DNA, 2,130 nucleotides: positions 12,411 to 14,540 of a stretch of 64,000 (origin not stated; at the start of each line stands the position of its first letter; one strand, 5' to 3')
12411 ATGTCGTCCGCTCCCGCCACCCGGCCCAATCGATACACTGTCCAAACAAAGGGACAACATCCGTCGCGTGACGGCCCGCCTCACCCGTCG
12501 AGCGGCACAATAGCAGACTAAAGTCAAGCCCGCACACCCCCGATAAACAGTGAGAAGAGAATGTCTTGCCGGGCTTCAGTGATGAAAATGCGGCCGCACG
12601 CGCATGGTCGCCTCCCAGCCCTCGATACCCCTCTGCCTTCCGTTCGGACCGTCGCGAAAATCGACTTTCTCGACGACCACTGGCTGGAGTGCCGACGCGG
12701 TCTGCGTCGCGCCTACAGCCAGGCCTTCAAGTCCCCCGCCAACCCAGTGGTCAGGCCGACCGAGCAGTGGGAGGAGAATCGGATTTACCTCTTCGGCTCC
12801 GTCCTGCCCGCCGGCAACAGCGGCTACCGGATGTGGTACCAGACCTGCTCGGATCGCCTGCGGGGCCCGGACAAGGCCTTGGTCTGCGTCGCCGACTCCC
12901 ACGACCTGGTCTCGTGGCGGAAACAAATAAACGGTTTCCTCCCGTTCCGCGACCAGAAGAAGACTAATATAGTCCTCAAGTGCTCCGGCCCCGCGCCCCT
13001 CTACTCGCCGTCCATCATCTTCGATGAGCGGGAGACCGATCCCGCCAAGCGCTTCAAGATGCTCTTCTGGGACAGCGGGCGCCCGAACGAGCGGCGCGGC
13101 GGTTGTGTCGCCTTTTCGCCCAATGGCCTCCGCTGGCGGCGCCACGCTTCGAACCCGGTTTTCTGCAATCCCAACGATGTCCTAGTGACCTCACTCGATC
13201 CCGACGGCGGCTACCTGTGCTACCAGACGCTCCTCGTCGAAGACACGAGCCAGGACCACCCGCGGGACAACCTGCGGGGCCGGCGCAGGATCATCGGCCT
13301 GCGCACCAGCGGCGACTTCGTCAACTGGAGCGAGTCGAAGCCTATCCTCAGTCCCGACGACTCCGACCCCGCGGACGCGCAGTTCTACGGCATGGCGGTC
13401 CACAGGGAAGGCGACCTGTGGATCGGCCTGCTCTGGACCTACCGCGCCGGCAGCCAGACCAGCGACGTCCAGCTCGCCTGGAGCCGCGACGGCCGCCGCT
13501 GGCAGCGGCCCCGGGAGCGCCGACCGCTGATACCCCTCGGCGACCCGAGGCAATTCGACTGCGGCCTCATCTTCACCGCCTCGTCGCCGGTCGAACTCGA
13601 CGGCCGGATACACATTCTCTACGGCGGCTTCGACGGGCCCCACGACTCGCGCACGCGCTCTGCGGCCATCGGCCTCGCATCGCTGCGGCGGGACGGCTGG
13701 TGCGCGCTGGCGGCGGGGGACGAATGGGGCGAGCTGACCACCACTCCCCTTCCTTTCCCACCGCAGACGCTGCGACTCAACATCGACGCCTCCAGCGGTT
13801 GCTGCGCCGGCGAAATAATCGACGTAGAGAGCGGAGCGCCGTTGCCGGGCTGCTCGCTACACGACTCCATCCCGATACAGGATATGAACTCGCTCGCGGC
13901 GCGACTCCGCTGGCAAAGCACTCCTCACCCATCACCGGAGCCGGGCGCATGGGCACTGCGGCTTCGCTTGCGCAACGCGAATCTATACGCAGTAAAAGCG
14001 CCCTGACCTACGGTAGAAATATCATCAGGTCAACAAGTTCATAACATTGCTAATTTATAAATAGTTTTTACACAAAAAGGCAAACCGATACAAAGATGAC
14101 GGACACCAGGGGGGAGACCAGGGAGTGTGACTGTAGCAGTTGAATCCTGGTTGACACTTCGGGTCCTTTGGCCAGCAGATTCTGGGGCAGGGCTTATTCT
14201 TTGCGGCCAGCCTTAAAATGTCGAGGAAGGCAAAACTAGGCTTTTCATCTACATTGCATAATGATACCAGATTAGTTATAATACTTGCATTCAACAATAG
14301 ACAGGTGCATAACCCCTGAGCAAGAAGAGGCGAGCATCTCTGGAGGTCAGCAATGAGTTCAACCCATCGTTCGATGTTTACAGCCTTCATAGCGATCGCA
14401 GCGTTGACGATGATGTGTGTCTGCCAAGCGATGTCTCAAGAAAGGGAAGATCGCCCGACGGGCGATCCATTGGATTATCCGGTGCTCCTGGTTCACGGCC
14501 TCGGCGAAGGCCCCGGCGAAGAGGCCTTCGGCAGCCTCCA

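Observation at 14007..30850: A roughly 16.8-kb compositionally distinct (lower-GC) accessory island between the GH-like gene and the GWxTD gene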

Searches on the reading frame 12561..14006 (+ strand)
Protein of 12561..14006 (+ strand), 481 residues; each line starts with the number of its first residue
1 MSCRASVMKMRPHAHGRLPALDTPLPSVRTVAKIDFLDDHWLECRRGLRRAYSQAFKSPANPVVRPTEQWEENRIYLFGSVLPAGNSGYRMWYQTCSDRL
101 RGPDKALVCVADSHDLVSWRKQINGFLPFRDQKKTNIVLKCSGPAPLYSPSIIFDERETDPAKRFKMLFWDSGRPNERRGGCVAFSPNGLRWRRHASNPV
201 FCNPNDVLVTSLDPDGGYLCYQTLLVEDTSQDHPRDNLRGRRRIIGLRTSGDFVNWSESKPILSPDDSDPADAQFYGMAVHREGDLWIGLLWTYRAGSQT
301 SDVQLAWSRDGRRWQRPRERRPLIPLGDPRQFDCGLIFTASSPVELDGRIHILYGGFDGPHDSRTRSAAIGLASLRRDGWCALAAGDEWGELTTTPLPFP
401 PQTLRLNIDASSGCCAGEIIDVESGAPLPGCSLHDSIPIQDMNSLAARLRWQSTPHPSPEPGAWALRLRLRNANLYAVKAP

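Call 4: search_protein_families(library=pfam, proteins=[window:12561-14006:+], max_evalue=0.01)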
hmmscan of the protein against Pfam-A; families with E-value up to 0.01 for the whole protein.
window:12561-14006:+ (481 aa): 1 family
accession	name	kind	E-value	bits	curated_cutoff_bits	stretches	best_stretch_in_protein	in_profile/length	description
PF00251.26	Glyco_hydro_32N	-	2.1e-06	28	22.1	1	247-323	42-120/307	Glycosyl hydrolases family 32 N-terminal domain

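Call 7: find_encoding_contigs(protein=window:12561-14006:+, flank=10000, max_places=6)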
Protein window:12561-14006:+ (481 aa): 1 contig read that carries it; 1 place shown.
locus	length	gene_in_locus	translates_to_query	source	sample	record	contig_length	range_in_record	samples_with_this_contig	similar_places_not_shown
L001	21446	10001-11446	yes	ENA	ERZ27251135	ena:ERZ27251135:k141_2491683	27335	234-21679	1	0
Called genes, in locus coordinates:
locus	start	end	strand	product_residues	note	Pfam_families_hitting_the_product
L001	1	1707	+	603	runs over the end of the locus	PF22645:GKRP_SIS_N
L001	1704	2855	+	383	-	PF00144:Beta-lactamase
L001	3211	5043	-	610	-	PF01336:tRNA_anti-codon, PF00152:tRNA-synt_2, PF02938:GAD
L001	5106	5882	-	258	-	PF00142:Fer4_NifH, PF01656:CbiA, PF06564:CBP_BcsQ, PF09140:MipZ (weak), PF10609:ParA, PF13614:AAA_31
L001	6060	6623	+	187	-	PF08207:EFP_N, PF01132:EFP, PF09285:Elong-fact-P_C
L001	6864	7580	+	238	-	PF03781:FGE-sulfatase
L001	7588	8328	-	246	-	-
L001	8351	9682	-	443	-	PF13660:DUF4147, PF05161:MOFRL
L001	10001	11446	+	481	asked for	PF00251:Glyco_hydro_32N (faint)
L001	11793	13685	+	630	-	PF00561:Abhydrolase_1, PF02089:Palm_thioest (faint), PF12697:Abhydrolase_6 (weak), PF06028:DUF915 (weak)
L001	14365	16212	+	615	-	PF13418:Beta-prop_TYW4 (faint), PF24681:Kelch_KLHDC2_KLHL20_DRC7, PF13415:Beta-prop_FBX42, PF24981:Beta-prop_ATRN-LZTR1, PF24681:Kelch_KLHDC2_KLHL20_DRC7, PF24981:Beta-prop_ATRN-LZTR1 (weak), PF13415:Beta-prop_FBX42, PF13229:Beta_helix, +1 more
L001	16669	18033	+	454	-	PF00202:Aminotran_3, PF00155:Aminotran_1_2 (weak)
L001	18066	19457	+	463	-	PF01979:Amidohydro_1, PF07969:Amidohydro_3 (weak)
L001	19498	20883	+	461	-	PF00282:Pyridoxal_deC, PF01212:Beta_elim_lyase (weak), PF05889:SepSecS (weak)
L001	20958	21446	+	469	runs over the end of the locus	PF01235:Na_Ala_symp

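Call 22: find_related_loci(query=window:12561-14006:+, collection=genome_contigs, flank=10000)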
Query window:12561-14006:+ (481 aa) in genome_contigs; peptide patterns used: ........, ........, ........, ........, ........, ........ (x = any residue, [..] = any of these).
59 stretches matched a pattern, but none encodes a relative of the query by tblastn (E <= 1e-3).
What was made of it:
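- Tried and rejected: The first genome-collection scan found nothing (call 22).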

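Call 23: find_homologous_proteins(query=window:12561-14006:+, max_evalue=1e-10)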
Query window:12561-14006:+ (481 aa): 20 proteins with E <= 1e-10 among 8000 candidates.
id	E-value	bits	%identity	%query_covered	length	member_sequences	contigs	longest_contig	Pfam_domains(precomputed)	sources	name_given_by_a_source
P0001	0.0e+0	1127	100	99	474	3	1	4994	PF00251.27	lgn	-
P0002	7.0e-187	640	61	93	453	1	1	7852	-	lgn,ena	-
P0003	7.3e-177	607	60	93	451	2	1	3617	PF00251.27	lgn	-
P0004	5.7e-173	594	58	94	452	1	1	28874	PF00251.27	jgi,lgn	jgi:hypothetical protein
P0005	9.5e-172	590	60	90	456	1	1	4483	-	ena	-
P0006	1.4e-170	586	58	93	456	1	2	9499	-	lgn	-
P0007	2.7e-167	576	57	93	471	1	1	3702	-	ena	-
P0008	1.2e-164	567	57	93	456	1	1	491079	-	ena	-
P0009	5.2e-148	512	62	73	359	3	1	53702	PF00251.27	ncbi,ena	-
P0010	1.8e-146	507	61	72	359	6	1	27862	PF00251.27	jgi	-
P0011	2.5e-138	480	60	72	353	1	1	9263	PF00251.27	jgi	jgi:hypothetical protein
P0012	4.1e-136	473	60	71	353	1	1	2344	PF22847.3,PF00251.27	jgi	jgi:hypothetical protein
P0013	4.6e-46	176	29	99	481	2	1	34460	PF22847.3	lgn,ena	-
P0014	1.4e-36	144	29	92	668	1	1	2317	-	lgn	-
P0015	2.8e-33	133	27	93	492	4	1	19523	-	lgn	-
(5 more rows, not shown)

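Call 24: find_encoding_contigs(protein=P0008, flank=10000, max_places=2)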
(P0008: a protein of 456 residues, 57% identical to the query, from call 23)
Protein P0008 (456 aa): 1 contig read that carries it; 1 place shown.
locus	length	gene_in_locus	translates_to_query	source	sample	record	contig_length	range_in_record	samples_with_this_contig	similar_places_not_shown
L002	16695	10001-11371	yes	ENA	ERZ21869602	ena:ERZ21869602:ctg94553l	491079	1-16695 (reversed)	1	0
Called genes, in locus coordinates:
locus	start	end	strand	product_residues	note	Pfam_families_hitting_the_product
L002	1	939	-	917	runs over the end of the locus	PF14312:FG-GAP_2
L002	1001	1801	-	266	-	-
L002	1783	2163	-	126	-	PF01042:Ribonuc_L-PSP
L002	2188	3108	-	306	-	PF02729:OTCace_N, PF00185:OTCace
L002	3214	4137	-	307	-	PF02729:OTCace_N, PF00185:OTCace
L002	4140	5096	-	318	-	PF00696:AA_kinase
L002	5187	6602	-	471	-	PF12838:Fer4_7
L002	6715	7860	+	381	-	PF13439:Glyco_transf_4, PF13579:Glyco_trans_4_4, PF00534:Glycos_transf_1, PF13692:Glyco_trans_1_4, PF20706:GT4-conflict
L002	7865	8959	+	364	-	PF00535:Glycos_transf_2, PF13641:Glyco_tranf_2_3, PF22674:C2185-like_N (weak)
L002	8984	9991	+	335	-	PF21360:PylC-like_N, PF13535:ATP-grasp_4 (faint), PF02655:ATP-grasp_3, PF02786:CPSase_L_D2 (faint), PF15632:ATPgrasp_Ter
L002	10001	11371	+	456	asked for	-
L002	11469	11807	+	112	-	-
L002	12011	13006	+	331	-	PF00248:Aldo_ket_red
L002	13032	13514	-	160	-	-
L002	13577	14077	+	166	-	-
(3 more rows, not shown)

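Call 25: find_encoding_contigs(protein=P0009, flank=10000, max_places=2)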
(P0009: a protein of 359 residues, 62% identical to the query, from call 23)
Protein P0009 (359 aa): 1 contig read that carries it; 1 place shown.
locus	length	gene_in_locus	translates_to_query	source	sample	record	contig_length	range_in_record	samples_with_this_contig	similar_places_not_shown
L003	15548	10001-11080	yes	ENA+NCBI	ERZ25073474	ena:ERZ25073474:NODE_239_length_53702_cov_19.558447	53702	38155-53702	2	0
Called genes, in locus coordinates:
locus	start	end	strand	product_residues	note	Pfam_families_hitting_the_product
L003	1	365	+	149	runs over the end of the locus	PF01475:FUR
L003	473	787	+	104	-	PF08734:GYD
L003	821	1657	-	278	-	-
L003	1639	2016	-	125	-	PF01042:Ribonuc_L-PSP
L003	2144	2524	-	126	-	PF01042:Ribonuc_L-PSP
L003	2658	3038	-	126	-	PF01042:Ribonuc_L-PSP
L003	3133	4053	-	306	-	PF02729:OTCace_N, PF00185:OTCace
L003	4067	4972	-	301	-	PF00696:AA_kinase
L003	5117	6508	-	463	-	PF12838:Fer4_7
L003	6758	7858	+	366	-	PF13439:Glyco_transf_4, PF13579:Glyco_trans_4_4, PF00534:Glycos_transf_1, PF20706:GT4-conflict, PF13692:Glyco_trans_1_4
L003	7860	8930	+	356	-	PF00535:Glycos_transf_2, PF13641:Glyco_tranf_2_3 (weak)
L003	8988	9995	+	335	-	PF21360:PylC-like_N, PF13535:ATP-grasp_4 (faint), PF02655:ATP-grasp_3, PF15632:ATPgrasp_Ter, PF02786:CPSase_L_D2 (weak)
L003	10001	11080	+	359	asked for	PF00251:Glyco_hydro_32N (faint)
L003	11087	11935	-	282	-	PF02811:PHP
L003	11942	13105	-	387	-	PF14306:PUA_2, PF01747:ATP-sulfurylase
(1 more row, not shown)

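Call 26: find_encoding_contigs(protein=P0004, flank=10000, max_places=2)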
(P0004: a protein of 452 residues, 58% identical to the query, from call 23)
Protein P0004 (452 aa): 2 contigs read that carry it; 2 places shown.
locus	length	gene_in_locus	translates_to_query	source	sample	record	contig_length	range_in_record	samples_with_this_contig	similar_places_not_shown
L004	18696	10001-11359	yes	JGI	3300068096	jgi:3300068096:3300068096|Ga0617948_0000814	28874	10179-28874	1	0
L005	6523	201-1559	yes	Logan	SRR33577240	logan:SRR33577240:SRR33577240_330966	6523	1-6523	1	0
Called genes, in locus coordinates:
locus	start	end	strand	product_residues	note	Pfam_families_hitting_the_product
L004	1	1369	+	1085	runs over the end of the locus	PF00133:tRNA-synt_1, PF09334:tRNA-synt_1g (weak), PF13603:tRNA-synt_1_2 (weak), PF09334:tRNA-synt_1g (weak), PF08264:Anticodon_1, PF10458:Val_tRNA-synt_C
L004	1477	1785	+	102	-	-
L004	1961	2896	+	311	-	PF03372:Exo_endo_phos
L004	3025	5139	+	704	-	PF03190:Thioredox_DsbH, PF13899:Thioredoxin_7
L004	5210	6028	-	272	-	-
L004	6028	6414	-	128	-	PF01042:Ribonuc_L-PSP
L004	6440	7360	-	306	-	PF02729:OTCace_N, PF00185:OTCace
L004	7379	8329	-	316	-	PF00696:AA_kinase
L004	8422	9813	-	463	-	PF12838:Fer4_7, PF13484:Fer4_16 (weak)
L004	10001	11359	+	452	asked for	PF00251:Glyco_hydro_32N (faint)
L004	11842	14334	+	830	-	PF02129:Peptidase_S15 (faint), PF00326:Peptidase_S9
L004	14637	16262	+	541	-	PF22842:Pel9A-like_beta_helix, PF13229:Beta_helix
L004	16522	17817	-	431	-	PF05598:DUF772, PF01609:DDE_Tnp_1, PF13751:DDE_Tnp_1_6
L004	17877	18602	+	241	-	PF00078:RVT_1, PF08388:GIIM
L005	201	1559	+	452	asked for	PF00251:Glyco_hydro_32N (faint)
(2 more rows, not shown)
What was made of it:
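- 12561..14006 (+): Left flank: GH32-like gene with host-type composition (GC 0.66, GC3 0.83). Its stop codon is the sharp left edge. In relatives the homolog (57-62% aa) sits in a different context (calls 23-26).
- Tried and rejected: Homologs at 57-62% sit in an unrelated context (calls 23-26).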

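Call 58: search_protein_families(library=ncbifam, proteins=[window:12561-14006:+], max_evalue=0.00001)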
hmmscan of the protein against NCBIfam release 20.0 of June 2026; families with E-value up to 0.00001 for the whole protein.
window:12561-14006:+ (481 aa): 0 families

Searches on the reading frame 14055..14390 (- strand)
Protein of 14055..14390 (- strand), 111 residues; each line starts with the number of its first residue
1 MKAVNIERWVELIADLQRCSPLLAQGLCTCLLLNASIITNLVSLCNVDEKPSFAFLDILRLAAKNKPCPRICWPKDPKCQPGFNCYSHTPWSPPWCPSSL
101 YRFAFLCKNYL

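Call 60: search_protein_families(library=pfam, proteins=[window:14055-14390:-], max_evalue=0.1)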
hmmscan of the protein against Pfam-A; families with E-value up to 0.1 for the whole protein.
window:14055-14390:- (111 aa): 0 families
